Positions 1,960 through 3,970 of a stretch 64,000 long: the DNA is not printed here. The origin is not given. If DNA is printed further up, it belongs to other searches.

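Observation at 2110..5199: Single ORF fusing an O-antigen ligase/polymerase-type module to a complete WbaP-like initiating phosphoglycosyl transferase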

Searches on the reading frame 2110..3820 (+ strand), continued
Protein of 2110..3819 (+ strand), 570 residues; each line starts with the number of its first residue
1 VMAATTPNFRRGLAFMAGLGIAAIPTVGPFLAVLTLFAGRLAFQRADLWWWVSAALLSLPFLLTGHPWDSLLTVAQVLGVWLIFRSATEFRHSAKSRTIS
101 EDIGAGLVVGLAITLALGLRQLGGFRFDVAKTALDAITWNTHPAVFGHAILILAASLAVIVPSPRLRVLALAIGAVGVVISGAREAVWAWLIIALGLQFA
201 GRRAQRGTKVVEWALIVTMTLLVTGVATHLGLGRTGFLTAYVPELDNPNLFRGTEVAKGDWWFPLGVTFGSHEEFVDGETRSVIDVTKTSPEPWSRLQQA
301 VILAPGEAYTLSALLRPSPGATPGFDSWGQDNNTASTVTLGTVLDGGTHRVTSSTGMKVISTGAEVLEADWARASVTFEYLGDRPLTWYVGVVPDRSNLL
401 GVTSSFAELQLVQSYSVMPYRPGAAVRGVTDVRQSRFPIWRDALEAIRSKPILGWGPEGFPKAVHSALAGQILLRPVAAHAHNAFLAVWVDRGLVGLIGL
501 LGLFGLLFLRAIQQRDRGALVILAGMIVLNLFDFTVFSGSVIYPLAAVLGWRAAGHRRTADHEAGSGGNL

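Call 81: find_encoding_contigs(protein=P0421, flank=8000, max_places=2)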
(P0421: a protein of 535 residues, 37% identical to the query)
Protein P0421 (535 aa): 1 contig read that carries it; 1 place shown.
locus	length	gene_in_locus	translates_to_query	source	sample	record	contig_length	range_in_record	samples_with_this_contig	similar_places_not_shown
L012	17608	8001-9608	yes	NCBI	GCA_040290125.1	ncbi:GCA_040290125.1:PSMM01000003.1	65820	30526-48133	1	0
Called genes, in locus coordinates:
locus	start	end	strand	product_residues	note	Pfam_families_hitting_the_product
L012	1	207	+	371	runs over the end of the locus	PF13439:Glyco_transf_4, PF13579:Glyco_trans_4_4, PF20706:GT4-conflict, PF00534:Glycos_transf_1, PF13692:Glyco_trans_1_4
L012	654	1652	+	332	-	PF14296:O-ag_pol_Wzy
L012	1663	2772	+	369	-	PF13439:Glyco_transf_4, PF13477:Glyco_trans_4_2 (weak), PF13579:Glyco_trans_4_4, PF20706:GT4-conflict, PF00534:Glycos_transf_1, PF13692:Glyco_trans_1_4, PF13524:Glyco_trans_1_2 (weak)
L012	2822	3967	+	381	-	PF13477:Glyco_trans_4_2 (weak), PF13439:Glyco_transf_4, PF13579:Glyco_trans_4_4, PF00534:Glycos_transf_1, PF13692:Glyco_trans_1_4, PF13524:Glyco_trans_1_2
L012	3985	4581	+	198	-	PF02397:Bac_transf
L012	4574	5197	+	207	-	PF17836:PglD_N, PF25087:GMPPB_C (faint), PF00132:Hexapep (faint)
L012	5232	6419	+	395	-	PF01041:DegT_DnrJ_EryC1, PF01212:Beta_elim_lyase, PF00266:Aminotran_5 (weak)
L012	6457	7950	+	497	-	PF01073:3Beta_HSD, PF01370:Epimerase, PF02719:Polysacc_synt_2, PF04321:RmlD_sub_bind, PF05368:NmrA (weak), PF07993:NAD_binding_4 (faint), PF13460:NAD_binding_10, PF16363:GDP_Man_Dehyd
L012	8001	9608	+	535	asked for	PF04932:Wzy_C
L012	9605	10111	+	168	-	-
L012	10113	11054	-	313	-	PF13793:Pribosyltran_N, PF00156:Pribosyltran, PF14572:Pribosyl_synth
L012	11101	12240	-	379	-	PF00557:Peptidase_M24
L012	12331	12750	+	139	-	PF01521:Fe-S_biosyn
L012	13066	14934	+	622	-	PF00496:SBP_bac_5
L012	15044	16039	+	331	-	PF19300:BPD_transp_1_N, PF00528:BPD_transp_1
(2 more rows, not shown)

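Call 84: search_protein_families(library=ncbifam, proteins=[P0421, P0189, P0190, P0194, P0198, P0201], max_evalue=0.1)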
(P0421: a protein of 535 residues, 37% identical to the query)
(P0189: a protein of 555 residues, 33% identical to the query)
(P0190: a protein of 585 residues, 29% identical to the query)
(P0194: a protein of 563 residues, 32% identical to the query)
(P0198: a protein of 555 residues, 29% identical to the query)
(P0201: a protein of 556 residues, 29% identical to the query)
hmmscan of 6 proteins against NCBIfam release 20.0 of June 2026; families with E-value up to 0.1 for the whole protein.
P0421 (535 aa): 3 families
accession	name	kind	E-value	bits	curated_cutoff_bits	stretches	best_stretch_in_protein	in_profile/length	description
TIGR03097.1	PEP_O_lig_1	hypoth_equivalog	2.4e-12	46.4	188.1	1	314-473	197-354/408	putative O-glycosylation ligase, exosortase A system-associated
NF058641.1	TfpM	equivalog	3e-08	33.1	600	1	384-487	238-328/421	O-linking oligosaccharyltransferase TfpM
NF048003.1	GTA_spike_fiber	domain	0.0036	17.8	36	1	122-215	62-170/182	phage head spike fiber domain-containing protein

P0189 (555 aa): 3 families
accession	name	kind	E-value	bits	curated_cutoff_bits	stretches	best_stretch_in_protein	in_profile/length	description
NF048003.1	GTA_spike_fiber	domain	1.3e-11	45.4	36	1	235-411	5-175/182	phage head spike fiber domain-containing protein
NF058641.1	TfpM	equivalog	4.1e-05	22.8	600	1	461-529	277-343/421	O-linking oligosaccharyltransferase TfpM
NF038305.1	HpsJ_fam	subfamily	0.051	13.5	60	1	475-514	45-87/234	HpsJ family protein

P0190 (585 aa): 3 families
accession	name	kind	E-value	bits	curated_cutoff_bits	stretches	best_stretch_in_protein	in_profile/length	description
NF048003.1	GTA_spike_fiber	domain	1.6e-13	51.6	36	1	263-438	8-173/182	phage head spike fiber domain-containing protein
NF058641.1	TfpM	equivalog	0.00035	19.7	600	1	448-562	245-343/421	O-linking oligosaccharyltransferase TfpM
NF012031.0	PRK15487.1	equivalog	0.00068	18.8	277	1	460-528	282-353/404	O-antigen ligase RfaL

P0194 (563 aa): 2 families
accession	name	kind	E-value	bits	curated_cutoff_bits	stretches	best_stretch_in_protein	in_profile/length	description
NF048003.1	GTA_spike_fiber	domain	2.4e-07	31.5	36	1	245-422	5-174/182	phage head spike fiber domain-containing protein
NF012031.0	PRK15487.1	equivalog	0.014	14.4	277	1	440-508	278-350/404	O-antigen ligase RfaL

P0198 (555 aa): 1 family
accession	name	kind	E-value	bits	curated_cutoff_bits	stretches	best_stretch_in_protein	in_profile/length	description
NF048003.1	GTA_spike_fiber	domain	1.4e-16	61.5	36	1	239-414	7-173/182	phage head spike fiber domain-containing protein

P0201 (556 aa): 3 families
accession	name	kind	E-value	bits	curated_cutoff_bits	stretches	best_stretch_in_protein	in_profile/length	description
NF048003.1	GTA_spike_fiber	domain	1e-11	45.7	36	1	237-411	5-171/182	phage head spike fiber domain-containing protein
NF012031.0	PRK15487.1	equivalog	0.0011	18.2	277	1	436-499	281-347/404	O-antigen ligase RfaL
NF058641.1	TfpM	equivalog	0.05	12.6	600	1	426-533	246-341/421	O-linking oligosaccharyltransferase TfpM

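Call 90: fold_search(model_id=the predicted structure, library=viral)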
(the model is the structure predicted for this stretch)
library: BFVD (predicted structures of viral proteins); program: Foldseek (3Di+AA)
matches with E <= 10: 1384; with E <= 0.001: 130
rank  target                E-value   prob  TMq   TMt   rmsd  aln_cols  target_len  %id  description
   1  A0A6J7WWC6            2.9e-07  1.00  0.26  0.19   8.6       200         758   14  Uncharacterized protein [uncultured Caudovirales phage]
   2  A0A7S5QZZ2            6.2e-07  1.00  0.27  0.11   5.0       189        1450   13  (no name in the UniProt tables at hand)
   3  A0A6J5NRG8            6.8e-07  1.00  0.27  0.51   6.0       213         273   13  Uncharacterized protein (Fragment) [uncultured Caudovirales phage]
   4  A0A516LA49            7.4e-07  1.00  0.24  0.29   9.1       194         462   14  (no name in the UniProt tables at hand)
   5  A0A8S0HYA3            8.6e-07  1.00  0.27  0.26  10.0       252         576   14  (no name in the UniProt tables at hand)
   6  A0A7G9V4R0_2          9.0e-07  1.00  0.19  0.13  48.6       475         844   14  (no name in the UniProt tables at hand)
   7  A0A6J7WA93            9.4e-07  1.00  0.26  0.28   5.1       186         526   14  Tail protein [uncultured Caudovirales phage]
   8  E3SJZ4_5              1.7e-06  1.00  0.26  0.12  25.4       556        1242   12  Structural protein [Synechococcus phage S-ShM2]
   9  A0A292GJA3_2          2.5e-06  1.00  0.27  0.11   4.4       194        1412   18  (no name in the UniProt tables at hand)
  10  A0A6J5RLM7            2.8e-06  1.00  0.27  0.38   5.4       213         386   14  Uncharacterized protein [uncultured Caudovirales phage]
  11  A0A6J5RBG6            2.9e-06  1.00  0.25  0.22   4.5       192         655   17  Uncharacterized protein (Fragment) [uncultured Caudovirales phage]
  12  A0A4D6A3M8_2          4.5e-06  1.00  0.21  0.10  13.3       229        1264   19  (no name in the UniProt tables at hand)
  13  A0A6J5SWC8            5.9e-06  1.00  0.26  0.25   7.2       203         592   17  Uncharacterized protein [uncultured Caudovirales phage]
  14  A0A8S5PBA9            5.9e-06  1.00  0.22  0.23  20.2       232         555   13  S-layer associated multidomain endoglucanase 16 carbohydrate binding module-2.9A [Siphoviridae sp. ctYtb10]
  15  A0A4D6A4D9            7.2e-06  1.00  0.21  0.09  12.8       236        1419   15  (no name in the UniProt tables at hand)
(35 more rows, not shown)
